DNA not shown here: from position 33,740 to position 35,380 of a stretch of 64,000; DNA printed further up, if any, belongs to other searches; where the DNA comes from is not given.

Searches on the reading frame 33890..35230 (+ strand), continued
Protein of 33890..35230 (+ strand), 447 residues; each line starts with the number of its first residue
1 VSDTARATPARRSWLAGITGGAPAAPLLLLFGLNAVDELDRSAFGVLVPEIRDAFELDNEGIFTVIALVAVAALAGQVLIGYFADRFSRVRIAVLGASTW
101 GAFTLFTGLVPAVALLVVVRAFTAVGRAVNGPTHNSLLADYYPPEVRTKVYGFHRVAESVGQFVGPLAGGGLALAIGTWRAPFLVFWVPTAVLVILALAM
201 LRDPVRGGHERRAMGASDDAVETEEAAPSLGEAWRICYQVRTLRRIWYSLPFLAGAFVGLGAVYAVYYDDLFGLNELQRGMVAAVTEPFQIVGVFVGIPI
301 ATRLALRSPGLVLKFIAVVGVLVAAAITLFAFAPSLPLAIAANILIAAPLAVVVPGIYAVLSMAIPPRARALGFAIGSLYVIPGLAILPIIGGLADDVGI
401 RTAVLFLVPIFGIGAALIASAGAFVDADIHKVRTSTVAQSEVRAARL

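Call 52: search_solved_structures(query=window:33890-35230:+, max_evalue=0.001, show_alignments=2)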
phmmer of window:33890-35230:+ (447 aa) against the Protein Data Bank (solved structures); distinct sequences matched with E-value up to 0.001: 17.
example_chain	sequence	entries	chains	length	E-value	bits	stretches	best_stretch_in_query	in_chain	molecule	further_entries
6e8j_A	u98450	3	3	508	3.2e-13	52.6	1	27-177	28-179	Major facilitator family transporter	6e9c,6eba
7yub_R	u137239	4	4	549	3.8e-09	39.2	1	4-200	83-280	Sphingosine-1-phosphate transporter SPNS2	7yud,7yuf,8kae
8qv5_A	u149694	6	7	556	3.9e-09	39.2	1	4-200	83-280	Sphingosine-1-phosphate transporter SPNS2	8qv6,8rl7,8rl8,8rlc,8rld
8jhr_A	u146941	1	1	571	4.2e-09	39.1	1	4-200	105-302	Sphingosine-1-phosphate transporter SPNS2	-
9boi_A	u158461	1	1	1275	1e-08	37.8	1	23-213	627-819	mVenus,Maltose/maltodextrin-binding periplasmic protein,Protein spinster homolog 1,Designe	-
8g92_A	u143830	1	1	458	1.9e-08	36.9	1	25-200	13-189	Sphingosine-1-phosphate transporter SPNS2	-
8ex4_A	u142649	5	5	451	2.5e-08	36.5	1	26-200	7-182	Sphingosine-1-phosphate transporter SPNS2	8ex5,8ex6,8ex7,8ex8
8ufe_A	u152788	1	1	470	5.9e-07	32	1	28-213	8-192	Integral membrane efflux protein EfpA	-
9vhd_B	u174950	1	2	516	9.4e-07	31.3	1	27-210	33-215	Putative MFS-type transporter EfpA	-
8ufd_A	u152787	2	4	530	9.8e-07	31.3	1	14-207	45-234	Integral membrane efflux protein EFPA | Efflux pump A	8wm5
8x6x_A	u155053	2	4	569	1.1e-06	31.1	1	14-207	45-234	Uncharacterized MFS-type transporter EfpA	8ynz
9bii_A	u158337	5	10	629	1.6e-05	27.3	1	26-207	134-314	Uncharacterized MFS-type transporter EfpA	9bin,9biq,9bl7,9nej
6e9o_B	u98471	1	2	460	4.3e-05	25.9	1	27-416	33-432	D-galactonate transport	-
6e9n_A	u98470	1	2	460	6.2e-05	25.3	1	27-416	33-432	D-galactonate transport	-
8jhq_A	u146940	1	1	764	0.0001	24.6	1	4-140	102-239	Sphingosine-1-phosphate transporter SPNS2,GlgA glycogen synthase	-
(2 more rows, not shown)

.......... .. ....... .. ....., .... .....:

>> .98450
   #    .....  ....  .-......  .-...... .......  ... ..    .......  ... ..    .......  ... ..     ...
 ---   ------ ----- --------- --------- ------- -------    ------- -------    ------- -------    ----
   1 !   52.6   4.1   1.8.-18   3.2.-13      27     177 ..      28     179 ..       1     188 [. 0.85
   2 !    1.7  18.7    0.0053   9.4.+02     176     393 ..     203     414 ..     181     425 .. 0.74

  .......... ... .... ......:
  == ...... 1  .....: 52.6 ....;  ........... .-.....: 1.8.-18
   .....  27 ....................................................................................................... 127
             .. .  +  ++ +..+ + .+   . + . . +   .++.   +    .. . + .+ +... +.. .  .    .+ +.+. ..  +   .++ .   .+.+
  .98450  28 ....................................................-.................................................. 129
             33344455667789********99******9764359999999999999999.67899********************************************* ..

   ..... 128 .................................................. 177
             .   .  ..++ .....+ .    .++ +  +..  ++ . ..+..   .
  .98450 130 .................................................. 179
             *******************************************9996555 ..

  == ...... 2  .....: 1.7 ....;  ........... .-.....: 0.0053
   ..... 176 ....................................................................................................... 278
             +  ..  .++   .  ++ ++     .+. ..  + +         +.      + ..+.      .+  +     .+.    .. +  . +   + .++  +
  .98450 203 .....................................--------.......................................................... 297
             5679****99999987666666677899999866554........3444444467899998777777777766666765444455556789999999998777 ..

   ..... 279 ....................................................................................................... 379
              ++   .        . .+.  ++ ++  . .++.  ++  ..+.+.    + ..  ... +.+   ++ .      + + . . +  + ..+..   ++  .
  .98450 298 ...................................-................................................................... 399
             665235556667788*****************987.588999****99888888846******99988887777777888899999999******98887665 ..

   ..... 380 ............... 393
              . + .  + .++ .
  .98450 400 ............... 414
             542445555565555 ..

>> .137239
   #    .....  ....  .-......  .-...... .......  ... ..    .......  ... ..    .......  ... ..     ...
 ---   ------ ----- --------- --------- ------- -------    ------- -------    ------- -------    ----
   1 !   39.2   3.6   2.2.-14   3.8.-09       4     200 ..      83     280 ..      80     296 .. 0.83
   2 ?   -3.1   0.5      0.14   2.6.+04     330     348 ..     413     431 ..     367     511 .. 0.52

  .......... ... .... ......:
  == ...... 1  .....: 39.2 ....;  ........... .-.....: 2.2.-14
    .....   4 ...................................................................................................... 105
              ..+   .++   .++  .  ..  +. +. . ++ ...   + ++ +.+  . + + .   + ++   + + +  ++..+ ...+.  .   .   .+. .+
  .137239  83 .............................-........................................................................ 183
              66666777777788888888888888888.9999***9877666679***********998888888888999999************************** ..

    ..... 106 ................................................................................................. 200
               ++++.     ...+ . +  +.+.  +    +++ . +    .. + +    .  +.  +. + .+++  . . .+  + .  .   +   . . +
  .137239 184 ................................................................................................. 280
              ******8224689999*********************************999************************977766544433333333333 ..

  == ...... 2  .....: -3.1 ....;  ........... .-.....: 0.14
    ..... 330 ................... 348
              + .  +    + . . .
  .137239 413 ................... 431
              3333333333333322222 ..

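Call 71: find_homologous_proteins(query=L123:7887-9296:+, max_evalue=1e-40)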
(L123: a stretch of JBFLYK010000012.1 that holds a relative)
Query L123:7887-9296:+ (470 aa): 282 proteins with E <= 1e-40 among 8000 candidates; the best 120 are listed.
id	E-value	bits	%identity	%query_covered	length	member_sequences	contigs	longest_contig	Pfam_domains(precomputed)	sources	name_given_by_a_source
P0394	1.3e-298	1008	100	100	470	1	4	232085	PF00083.31,PF03137.27,PF07690.22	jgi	jgi:MFS family permease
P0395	4.6e-292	987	100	98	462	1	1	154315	PF00083.31,PF03137.27,PF07690.22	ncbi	ncbi:MAG: MFS transporter [Actinomycetota bacterium]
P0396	1.0e-269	913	93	98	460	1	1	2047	PF00083.31,PF03137.27,PF07690.22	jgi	jgi:MFS family permease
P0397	1.5e-261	886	94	94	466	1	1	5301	PF03137.27,PF07690.22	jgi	jgi:MFS family permease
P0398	2.9e-258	875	95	92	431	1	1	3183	PF00083.31,PF03137.27,PF07690.22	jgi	jgi:branched-chain amino acid transport system ATP-binding protein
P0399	7.4e-258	874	88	96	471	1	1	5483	PF00083.31,PF03137.27,PF07690.22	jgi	jgi:predicted MFS family arabinose efflux permease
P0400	2.7e-256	869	88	96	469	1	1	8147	PF00083.31,PF03137.27,PF07690.22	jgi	-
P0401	1.4e-255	867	86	98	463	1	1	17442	PF03137.27,PF07690.22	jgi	jgi:MFS family permease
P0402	5.8e-255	865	87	98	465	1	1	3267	PF03137.27,PF07690.22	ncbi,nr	ncbi:MAG TPA: MFS transporter [Acidimicrobiia bacterium]|nr:MFS transporter [Acidimicrobiia bacteriu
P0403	4.7e-254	862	87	97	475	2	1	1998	PF03137.27,PF07690.22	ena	-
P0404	3.9e-253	858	86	98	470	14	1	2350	PF03137.27,PF07690.22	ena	-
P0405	8.9e-253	857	88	95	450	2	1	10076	PF00083.31,PF03137.27,PF07690.22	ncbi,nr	ncbi:MAG TPA: MFS transporter [Acidimicrobiia bacterium]|nr:MFS transporter [Acidimicrobiia bacteriu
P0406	5.3e-251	851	85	100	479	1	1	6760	PF03137.27,PF07690.22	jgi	jgi:MFS family permease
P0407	6.7e-251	851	85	98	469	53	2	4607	PF03137.27,PF07690.22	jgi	jgi:MFS family permease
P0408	2.3e-250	849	85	98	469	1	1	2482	PF03137.27,PF07690.22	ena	-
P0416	1.1e-246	837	86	94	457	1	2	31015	PF00083.31,PF03137.27,PF07690.22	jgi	jgi:branched-chain amino acid transport system ATP-binding protein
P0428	7.9e-239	811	84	94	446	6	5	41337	PF00083.31,PF03137.27,PF07690.22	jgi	jgi:MFS family permease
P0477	1.9e-121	424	47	95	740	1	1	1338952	PF00005.34,PF03092.23,PF00083.31,PF07690.22,PF13304.13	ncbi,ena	-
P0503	9.2e-117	409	48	92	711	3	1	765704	PF00005.34,PF00083.31,PF07690.22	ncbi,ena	-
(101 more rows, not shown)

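Call 72: find_encoding_contigs(protein=P0416, flank=7000, max_places=2)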
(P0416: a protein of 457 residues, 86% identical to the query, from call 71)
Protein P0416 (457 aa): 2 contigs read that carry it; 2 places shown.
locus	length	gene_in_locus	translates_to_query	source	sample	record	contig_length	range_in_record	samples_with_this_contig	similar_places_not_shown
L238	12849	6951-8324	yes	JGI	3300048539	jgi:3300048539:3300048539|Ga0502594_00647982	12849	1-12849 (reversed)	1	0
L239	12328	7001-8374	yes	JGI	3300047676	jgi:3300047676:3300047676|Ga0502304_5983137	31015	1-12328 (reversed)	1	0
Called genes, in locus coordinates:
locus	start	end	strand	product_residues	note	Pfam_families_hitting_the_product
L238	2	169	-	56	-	?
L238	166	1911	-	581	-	PF11104:PilM_2, PF14450:FtsA (weak), PF05137:PilN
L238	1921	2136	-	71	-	PF12728:HTH_17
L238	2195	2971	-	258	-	PF06750:A24_N_bact, PF01478:Peptidase_A24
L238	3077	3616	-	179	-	PF07963:N_methyl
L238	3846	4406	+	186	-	PF01814:Hemerythrin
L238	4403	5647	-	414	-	PF28597:T2SSF_N, PF00482:T2SSF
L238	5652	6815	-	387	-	PF00437:T2SSE, PF13401:AAA_22 (weak)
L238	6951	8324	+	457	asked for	PF03137:OATP (faint), PF07690:MFS_1, PF00083:Sugar_tr (faint)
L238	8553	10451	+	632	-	-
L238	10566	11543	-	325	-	PF09407:AbiEi_1 (faint), PF18741:MTES_1575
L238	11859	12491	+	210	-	PF01625:PMSR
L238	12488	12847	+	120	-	?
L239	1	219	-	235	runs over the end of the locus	PF04612:T2SSM (faint), PF04350:PilO, PF10741:T2SSM_b (weak)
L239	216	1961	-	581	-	PF11104:PilM_2, PF14450:FtsA (weak), PF05137:PilN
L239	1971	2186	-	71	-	PF12728:HTH_17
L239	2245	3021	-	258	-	PF06750:A24_N_bact, PF01478:Peptidase_A24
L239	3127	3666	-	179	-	PF07963:N_methyl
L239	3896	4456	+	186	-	PF01814:Hemerythrin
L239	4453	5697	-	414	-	PF28597:T2SSF_N, PF00482:T2SSF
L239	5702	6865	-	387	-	PF00437:T2SSE, PF13401:AAA_22 (weak)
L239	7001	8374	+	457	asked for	PF03137:OATP (faint), PF07690:MFS_1, PF00083:Sugar_tr (faint)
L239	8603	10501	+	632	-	-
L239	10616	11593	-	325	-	PF09407:AbiEi_1 (faint), PF18741:MTES_1575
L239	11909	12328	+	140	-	?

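Call 73: find_encoding_contigs(protein=P0428, flank=7000, max_places=2)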
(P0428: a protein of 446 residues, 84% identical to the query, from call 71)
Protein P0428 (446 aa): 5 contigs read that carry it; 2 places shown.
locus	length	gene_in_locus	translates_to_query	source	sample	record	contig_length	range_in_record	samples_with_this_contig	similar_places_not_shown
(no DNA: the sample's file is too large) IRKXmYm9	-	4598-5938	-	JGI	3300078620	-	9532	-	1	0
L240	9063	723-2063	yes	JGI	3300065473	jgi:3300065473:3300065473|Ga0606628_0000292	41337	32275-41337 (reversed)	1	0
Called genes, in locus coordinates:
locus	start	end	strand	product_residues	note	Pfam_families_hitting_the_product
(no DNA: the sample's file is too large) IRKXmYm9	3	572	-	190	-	?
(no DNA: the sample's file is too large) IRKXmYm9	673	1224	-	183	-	PF07963:N_methyl (weak)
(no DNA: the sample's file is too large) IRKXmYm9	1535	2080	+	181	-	PF01814:Hemerythrin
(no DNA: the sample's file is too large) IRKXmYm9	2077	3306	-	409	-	PF28597:T2SSF_N, PF00482:T2SSF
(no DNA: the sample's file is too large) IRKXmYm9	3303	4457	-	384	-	PF00437:T2SSE, PF13401:AAA_22 (weak)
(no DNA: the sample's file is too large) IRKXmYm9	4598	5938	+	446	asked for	PF03137:OATP (faint), PF07690:MFS_1, PF00083:Sugar_tr (weak)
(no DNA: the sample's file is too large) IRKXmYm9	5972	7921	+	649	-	-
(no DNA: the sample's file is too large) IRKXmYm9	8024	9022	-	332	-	PF18741:MTES_1575 (weak)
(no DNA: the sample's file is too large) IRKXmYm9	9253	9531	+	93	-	?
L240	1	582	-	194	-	?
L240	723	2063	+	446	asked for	PF03137:OATP (faint), PF07690:MFS_1, PF00083:Sugar_tr (weak)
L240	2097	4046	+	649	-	-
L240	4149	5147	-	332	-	PF18741:MTES_1575 (weak)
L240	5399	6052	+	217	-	PF01625:PMSR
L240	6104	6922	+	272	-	PF10118:Metal_hydrol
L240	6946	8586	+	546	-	PF00501:AMP-binding, PF13193:AMP-binding_C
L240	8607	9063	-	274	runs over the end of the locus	-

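Call 74: find_encoding_contigs(protein=P0401, flank=7000, max_places=2)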
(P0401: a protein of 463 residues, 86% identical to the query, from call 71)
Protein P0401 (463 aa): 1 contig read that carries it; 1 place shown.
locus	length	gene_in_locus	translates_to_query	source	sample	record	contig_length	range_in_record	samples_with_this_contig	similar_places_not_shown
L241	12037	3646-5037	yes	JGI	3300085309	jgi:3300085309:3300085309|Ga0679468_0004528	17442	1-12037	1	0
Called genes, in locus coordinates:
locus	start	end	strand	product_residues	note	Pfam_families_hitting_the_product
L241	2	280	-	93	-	?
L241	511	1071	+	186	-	PF01814:Hemerythrin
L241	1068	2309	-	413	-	PF28597:T2SSF_N, PF00482:T2SSF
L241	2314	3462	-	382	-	PF00437:T2SSE, PF13401:AAA_22 (weak)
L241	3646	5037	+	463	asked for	PF03137:OATP (faint), PF07690:MFS_1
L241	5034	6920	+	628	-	-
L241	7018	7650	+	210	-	PF01625:PMSR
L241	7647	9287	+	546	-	PF00501:AMP-binding, PF13193:AMP-binding_C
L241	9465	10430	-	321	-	-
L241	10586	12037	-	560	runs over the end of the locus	PF05157:MshEN, PF00437:T2SSE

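Call 76: find_encoding_contigs(protein=P0503, flank=8000, max_places=2)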
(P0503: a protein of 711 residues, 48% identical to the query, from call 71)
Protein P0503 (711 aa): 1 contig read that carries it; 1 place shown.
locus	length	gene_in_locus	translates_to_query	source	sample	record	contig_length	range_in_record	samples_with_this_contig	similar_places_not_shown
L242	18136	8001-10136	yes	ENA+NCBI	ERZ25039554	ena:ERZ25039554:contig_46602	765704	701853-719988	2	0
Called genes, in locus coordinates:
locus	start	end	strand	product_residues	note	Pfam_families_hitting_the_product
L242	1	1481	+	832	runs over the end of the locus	PF00133:tRNA-synt_1, PF09334:tRNA-synt_1g, PF13603:tRNA-synt_1_2, PF00133:tRNA-synt_1, PF08264:Anticodon_1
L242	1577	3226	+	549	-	PF00501:AMP-binding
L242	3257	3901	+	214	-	PF00702:Hydrolase, PF12710:HAD, PF13419:HAD_2, PF13242:Hydrolase_like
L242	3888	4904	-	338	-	PF00296:Bac_luciferase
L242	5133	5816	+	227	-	PF00440:TetR_N, PF17938:TetR_C_29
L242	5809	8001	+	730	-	PF02653:BPD_transp_2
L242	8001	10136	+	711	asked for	PF07690:MFS_1, PF00083:Sugar_tr, PF00005:ABC_tran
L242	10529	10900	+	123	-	PF00005:ABC_tran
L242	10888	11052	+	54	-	PF12399:BCA_ABC_TP_C (weak)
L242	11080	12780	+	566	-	-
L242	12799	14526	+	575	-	-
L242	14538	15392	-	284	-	PF09754:PAC2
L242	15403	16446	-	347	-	PF01636:APH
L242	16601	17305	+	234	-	PF00085:Thioredoxin, PF14559:TPR_19 (weak), PF14561:TPR_20 (weak)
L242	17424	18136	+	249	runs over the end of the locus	PF10531:SLBB, PF00633:HHH (faint), PF12836:HHH_3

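Call 77: find_encoding_contigs(protein=P0477, flank=8000, max_places=2)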
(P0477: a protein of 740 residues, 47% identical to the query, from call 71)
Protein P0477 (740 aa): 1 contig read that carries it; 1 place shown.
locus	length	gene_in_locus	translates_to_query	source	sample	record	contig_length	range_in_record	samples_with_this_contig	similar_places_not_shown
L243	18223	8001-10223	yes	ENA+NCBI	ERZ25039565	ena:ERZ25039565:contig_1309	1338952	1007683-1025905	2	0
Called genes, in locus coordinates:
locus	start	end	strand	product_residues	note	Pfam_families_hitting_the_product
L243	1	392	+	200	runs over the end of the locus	PF01467:CTP_transf_like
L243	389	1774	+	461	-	PF13399:LytR_C (weak)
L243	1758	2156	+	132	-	PF02410:RsfS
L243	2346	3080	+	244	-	-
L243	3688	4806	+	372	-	PF00133:tRNA-synt_1, PF09334:tRNA-synt_1g, PF08264:Anticodon_1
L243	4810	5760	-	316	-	PF00296:Bac_luciferase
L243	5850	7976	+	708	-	PF02653:BPD_transp_2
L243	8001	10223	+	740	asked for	PF00083:Sugar_tr (weak), PF07690:MFS_1, PF03092:BT1 (weak), PF00005:ABC_tran, PF13304:AAA_21 (faint)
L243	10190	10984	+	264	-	PF00005:ABC_tran, PF13304:AAA_21 (faint), PF12399:BCA_ABC_TP_C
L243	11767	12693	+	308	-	-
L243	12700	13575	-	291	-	PF09754:PAC2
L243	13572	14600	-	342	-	PF01636:APH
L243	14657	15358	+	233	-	PF00085:Thioredoxin, PF13432:TPR_16 (faint), PF14559:TPR_19, PF14561:TPR_20 (weak)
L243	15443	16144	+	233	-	PF10531:SLBB, PF14520:HHH_5 (faint), PF00633:HHH (weak), PF12836:HHH_3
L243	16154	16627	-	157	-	-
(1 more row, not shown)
